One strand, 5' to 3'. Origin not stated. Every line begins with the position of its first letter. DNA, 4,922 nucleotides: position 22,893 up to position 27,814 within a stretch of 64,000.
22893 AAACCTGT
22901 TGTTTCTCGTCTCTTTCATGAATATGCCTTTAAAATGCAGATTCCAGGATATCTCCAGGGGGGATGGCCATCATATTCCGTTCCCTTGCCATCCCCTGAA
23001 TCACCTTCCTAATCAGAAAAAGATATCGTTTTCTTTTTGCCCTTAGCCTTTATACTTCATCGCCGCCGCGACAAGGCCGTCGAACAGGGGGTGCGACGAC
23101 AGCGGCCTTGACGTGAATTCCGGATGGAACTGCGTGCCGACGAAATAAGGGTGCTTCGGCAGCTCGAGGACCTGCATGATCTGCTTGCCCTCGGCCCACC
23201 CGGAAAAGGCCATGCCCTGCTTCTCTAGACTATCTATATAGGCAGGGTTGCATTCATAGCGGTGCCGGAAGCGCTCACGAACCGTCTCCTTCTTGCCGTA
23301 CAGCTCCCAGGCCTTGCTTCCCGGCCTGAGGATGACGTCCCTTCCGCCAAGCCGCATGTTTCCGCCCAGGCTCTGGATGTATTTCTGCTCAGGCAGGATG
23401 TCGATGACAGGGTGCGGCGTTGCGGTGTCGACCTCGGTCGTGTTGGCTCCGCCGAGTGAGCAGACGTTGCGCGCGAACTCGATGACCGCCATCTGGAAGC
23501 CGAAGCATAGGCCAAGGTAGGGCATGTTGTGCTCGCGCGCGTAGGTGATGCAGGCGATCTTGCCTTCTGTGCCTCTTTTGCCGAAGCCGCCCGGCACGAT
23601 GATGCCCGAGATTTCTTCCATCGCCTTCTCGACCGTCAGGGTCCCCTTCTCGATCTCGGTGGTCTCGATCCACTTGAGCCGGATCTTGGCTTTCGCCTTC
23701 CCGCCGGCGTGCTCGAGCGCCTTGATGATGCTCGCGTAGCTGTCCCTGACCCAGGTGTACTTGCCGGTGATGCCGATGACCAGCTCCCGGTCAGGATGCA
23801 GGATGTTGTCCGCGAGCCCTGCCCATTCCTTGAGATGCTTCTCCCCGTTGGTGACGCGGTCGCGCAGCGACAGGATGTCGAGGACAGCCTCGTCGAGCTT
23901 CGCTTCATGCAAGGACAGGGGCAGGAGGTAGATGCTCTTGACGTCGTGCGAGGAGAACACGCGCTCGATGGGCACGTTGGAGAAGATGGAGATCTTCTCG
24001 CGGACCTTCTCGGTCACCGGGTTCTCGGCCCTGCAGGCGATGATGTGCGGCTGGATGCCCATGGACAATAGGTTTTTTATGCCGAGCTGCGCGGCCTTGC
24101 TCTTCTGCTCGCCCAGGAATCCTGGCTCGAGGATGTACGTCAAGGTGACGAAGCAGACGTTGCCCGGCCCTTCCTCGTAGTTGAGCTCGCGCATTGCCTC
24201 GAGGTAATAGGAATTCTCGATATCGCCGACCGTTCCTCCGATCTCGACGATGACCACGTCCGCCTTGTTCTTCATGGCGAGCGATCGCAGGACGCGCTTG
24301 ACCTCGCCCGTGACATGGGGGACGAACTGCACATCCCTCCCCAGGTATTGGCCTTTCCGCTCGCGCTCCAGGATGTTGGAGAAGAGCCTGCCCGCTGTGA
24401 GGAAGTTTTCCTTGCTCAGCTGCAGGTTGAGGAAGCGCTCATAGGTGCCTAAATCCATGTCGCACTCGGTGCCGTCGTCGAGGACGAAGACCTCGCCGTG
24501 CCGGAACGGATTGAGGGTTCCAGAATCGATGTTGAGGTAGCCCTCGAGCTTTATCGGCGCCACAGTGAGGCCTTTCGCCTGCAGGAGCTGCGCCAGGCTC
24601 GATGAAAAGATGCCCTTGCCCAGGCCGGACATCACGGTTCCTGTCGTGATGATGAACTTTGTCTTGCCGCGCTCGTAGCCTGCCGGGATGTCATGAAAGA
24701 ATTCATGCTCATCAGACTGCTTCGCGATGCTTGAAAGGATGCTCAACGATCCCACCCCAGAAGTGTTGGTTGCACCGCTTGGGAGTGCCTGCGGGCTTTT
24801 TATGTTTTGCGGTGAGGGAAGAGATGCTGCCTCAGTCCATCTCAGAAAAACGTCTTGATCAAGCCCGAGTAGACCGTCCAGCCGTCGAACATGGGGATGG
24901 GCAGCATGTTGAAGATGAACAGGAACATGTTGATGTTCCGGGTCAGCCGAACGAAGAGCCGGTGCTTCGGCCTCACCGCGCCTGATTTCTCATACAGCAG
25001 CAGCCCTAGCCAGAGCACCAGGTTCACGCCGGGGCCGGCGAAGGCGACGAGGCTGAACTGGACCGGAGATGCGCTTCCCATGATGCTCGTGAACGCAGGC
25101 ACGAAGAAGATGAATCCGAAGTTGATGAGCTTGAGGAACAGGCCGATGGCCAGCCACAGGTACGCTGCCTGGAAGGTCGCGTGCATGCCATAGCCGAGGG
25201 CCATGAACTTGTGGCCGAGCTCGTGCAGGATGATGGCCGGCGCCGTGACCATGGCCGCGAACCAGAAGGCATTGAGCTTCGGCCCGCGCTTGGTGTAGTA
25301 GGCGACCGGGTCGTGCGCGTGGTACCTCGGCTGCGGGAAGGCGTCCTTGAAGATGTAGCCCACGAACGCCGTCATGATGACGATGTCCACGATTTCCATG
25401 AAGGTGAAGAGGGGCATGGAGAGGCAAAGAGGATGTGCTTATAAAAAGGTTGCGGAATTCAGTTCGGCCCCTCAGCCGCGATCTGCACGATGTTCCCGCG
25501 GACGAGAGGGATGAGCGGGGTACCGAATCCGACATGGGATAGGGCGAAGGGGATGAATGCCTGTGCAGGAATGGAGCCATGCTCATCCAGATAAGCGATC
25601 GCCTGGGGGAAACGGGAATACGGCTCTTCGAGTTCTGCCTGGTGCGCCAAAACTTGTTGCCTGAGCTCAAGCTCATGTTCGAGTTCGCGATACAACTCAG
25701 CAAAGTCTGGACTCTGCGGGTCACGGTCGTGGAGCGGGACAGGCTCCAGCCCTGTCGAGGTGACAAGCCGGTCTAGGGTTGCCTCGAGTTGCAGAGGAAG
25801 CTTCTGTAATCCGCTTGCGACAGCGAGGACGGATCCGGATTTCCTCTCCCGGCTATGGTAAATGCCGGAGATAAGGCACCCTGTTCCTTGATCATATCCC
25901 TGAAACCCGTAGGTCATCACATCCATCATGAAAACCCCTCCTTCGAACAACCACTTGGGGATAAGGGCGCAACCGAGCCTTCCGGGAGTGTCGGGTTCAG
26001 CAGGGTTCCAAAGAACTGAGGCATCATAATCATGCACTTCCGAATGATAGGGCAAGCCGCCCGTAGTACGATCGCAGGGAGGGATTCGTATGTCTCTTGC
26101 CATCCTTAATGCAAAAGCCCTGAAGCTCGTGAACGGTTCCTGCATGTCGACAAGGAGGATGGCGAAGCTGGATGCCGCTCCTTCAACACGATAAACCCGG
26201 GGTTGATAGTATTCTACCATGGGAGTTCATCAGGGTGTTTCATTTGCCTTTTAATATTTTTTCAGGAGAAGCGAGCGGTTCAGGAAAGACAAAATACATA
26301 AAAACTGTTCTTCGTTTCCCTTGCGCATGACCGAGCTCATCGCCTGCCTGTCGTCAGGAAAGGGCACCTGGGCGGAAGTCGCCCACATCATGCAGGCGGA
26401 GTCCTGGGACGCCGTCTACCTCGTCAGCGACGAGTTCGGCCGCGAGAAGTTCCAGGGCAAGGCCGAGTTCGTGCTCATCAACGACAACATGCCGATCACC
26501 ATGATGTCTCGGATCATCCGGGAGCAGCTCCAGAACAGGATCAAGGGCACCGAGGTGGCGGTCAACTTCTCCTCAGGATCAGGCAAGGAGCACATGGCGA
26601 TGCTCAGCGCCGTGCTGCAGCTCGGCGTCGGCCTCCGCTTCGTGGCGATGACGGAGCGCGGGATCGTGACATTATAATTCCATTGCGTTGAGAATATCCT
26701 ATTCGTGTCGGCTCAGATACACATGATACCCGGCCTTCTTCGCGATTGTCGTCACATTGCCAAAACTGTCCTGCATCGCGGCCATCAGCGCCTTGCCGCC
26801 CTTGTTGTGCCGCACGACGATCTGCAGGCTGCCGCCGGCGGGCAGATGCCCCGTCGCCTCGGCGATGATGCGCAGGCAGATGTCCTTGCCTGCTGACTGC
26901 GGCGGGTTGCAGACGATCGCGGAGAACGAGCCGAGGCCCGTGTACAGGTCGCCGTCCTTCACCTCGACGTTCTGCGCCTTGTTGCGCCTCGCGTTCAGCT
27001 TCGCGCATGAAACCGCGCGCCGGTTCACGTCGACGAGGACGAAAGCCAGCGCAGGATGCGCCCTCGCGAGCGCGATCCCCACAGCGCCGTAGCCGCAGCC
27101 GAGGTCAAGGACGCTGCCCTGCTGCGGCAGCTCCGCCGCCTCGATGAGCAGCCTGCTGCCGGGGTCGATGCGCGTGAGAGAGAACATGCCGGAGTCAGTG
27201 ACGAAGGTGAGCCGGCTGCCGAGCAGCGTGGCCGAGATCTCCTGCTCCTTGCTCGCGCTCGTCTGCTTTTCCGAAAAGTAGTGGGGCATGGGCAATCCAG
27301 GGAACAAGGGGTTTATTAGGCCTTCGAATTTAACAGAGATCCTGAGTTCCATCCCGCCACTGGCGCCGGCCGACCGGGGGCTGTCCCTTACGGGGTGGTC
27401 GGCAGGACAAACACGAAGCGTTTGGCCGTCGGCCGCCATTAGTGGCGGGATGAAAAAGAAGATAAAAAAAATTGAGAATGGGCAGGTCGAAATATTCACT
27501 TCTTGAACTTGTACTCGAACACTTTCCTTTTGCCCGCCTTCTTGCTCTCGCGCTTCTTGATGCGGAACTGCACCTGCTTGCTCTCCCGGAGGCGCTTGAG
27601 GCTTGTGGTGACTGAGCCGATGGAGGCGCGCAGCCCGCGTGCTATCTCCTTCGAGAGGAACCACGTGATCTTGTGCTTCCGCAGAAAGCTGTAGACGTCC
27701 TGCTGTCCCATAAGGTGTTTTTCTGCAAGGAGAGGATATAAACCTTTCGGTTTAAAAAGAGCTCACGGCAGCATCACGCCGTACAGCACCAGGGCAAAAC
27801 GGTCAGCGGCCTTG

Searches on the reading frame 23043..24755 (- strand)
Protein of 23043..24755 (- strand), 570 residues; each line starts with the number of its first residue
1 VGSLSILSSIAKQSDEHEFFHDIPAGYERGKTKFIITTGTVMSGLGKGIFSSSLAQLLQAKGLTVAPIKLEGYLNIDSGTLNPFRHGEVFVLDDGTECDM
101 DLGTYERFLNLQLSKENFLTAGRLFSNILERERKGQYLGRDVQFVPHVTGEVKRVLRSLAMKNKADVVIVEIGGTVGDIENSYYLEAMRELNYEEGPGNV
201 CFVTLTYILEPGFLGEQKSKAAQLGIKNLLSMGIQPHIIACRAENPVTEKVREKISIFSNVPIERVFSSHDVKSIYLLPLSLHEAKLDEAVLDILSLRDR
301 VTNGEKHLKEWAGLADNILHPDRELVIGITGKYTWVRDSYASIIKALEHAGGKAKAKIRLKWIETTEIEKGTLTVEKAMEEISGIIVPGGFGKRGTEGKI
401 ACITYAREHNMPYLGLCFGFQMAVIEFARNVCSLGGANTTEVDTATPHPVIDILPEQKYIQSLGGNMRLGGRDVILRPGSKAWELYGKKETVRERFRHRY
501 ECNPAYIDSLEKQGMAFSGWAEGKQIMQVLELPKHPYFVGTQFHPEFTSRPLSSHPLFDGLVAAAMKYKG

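Call 21: search_protein_families(library=ncbifam, proteins=[window:23043-24755:-], max_evalue=0.00001)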
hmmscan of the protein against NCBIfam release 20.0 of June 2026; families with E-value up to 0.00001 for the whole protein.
window:23043-24755:- (570 aa): 4 families
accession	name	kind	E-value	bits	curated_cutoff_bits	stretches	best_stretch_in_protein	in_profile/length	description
NF003792.0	PRK05380.1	equivalog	2.6e-203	676.6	308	1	31-569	2-530/534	CTP synthase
TIGR00337.1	PyrG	equivalog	3.8e-201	669.3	462.75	1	32-564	3-526/526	glutamine hydrolyzing CTP synthase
NF004836.1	PRK06186.1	equivalog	1.6e-44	151.8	260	1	327-565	3-227/228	CTP synthase C-terminal region-related (seleno)protein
TIGR00888.1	guaA_Nterm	equivalog_domain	7.1e-06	25.5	172.15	0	366-431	25-91/188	glutamine-hydrolyzing GMP synthase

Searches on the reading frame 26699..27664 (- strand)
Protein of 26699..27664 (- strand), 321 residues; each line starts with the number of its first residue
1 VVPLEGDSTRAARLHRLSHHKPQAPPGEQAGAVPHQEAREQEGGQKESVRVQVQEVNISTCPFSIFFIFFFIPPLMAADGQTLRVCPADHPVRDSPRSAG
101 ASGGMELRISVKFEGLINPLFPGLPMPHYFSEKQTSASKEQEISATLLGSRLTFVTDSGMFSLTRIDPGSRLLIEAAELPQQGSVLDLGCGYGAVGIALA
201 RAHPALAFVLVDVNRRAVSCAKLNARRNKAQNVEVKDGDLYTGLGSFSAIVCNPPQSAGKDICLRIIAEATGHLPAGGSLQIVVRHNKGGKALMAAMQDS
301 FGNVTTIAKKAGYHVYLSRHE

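Call 42: search_protein_families(library=pfam, proteins=[window:26699-27664:-], max_evalue=0.01)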
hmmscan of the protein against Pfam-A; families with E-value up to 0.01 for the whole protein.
window:26699-27664:- (321 aa): 16 families
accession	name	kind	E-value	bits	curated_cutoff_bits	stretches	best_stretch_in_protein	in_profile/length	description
PF05175.20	MTS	-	2.8e-42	144.7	23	1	152-316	2-169/170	Methyltransferase small domain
PF13847.12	Methyltransf_31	-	5.6e-10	39.5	27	1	184-253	6-81/145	Methyltransferase domain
PF13649.12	Methyltransf_25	-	2.9e-09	37.9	27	1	185-278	1-97/97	Methyltransferase domain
PF08242.18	Methyltransf_12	-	1.1e-07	32.9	30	1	186-253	1-72/98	Methyltransferase domain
PF06325.19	PrmA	-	1.1e-06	28.9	22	1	175-253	156-233/296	Ribosomal protein L11 methyltransferase (PrmA)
PF02390.23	Methyltransf_4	-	4.2e-06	26.8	24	1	183-240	3-60/173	Putative methyltransferase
PF00891.24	Methyltransf_2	-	7.1e-05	22.7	22.3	1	173-244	54-125/210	O-methyltransferase domain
PF13489.12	Methyltransf_23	-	0.00014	22.1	27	1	175-252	15-87/164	Methyltransferase domain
PF10294.15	Methyltransf_16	-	0.00023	21.4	21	1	181-231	46-96/174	Lysine methyltransferase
PF08241.18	Methyltransf_11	-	0.0005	21.1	21.2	1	186-252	1-66/95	Methyltransferase domain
PF12847.13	Methyltransf_18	-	0.0012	19.3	27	1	171-236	4-70/151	Methyltransferase domain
PF01135.25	PCMT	-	0.0018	18.5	20.3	1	174-247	66-140/210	Protein-L-isoaspartate(D-aspartate) O-methyltransferase (PCMT)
PF02527.21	GidB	-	0.0026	17.6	27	1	181-235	46-102/184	rRNA small subunit methyltransferase G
PF01170.24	UPF0020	-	0.003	17.7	22.3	1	198-255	69-130/197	RMKL-like, methyltransferase domain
PF05958.17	tRNA_U5-meth_tr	-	0.0037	16.8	23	1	181-235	201-253/357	tRNA (Uracil-5-)-methyltransferase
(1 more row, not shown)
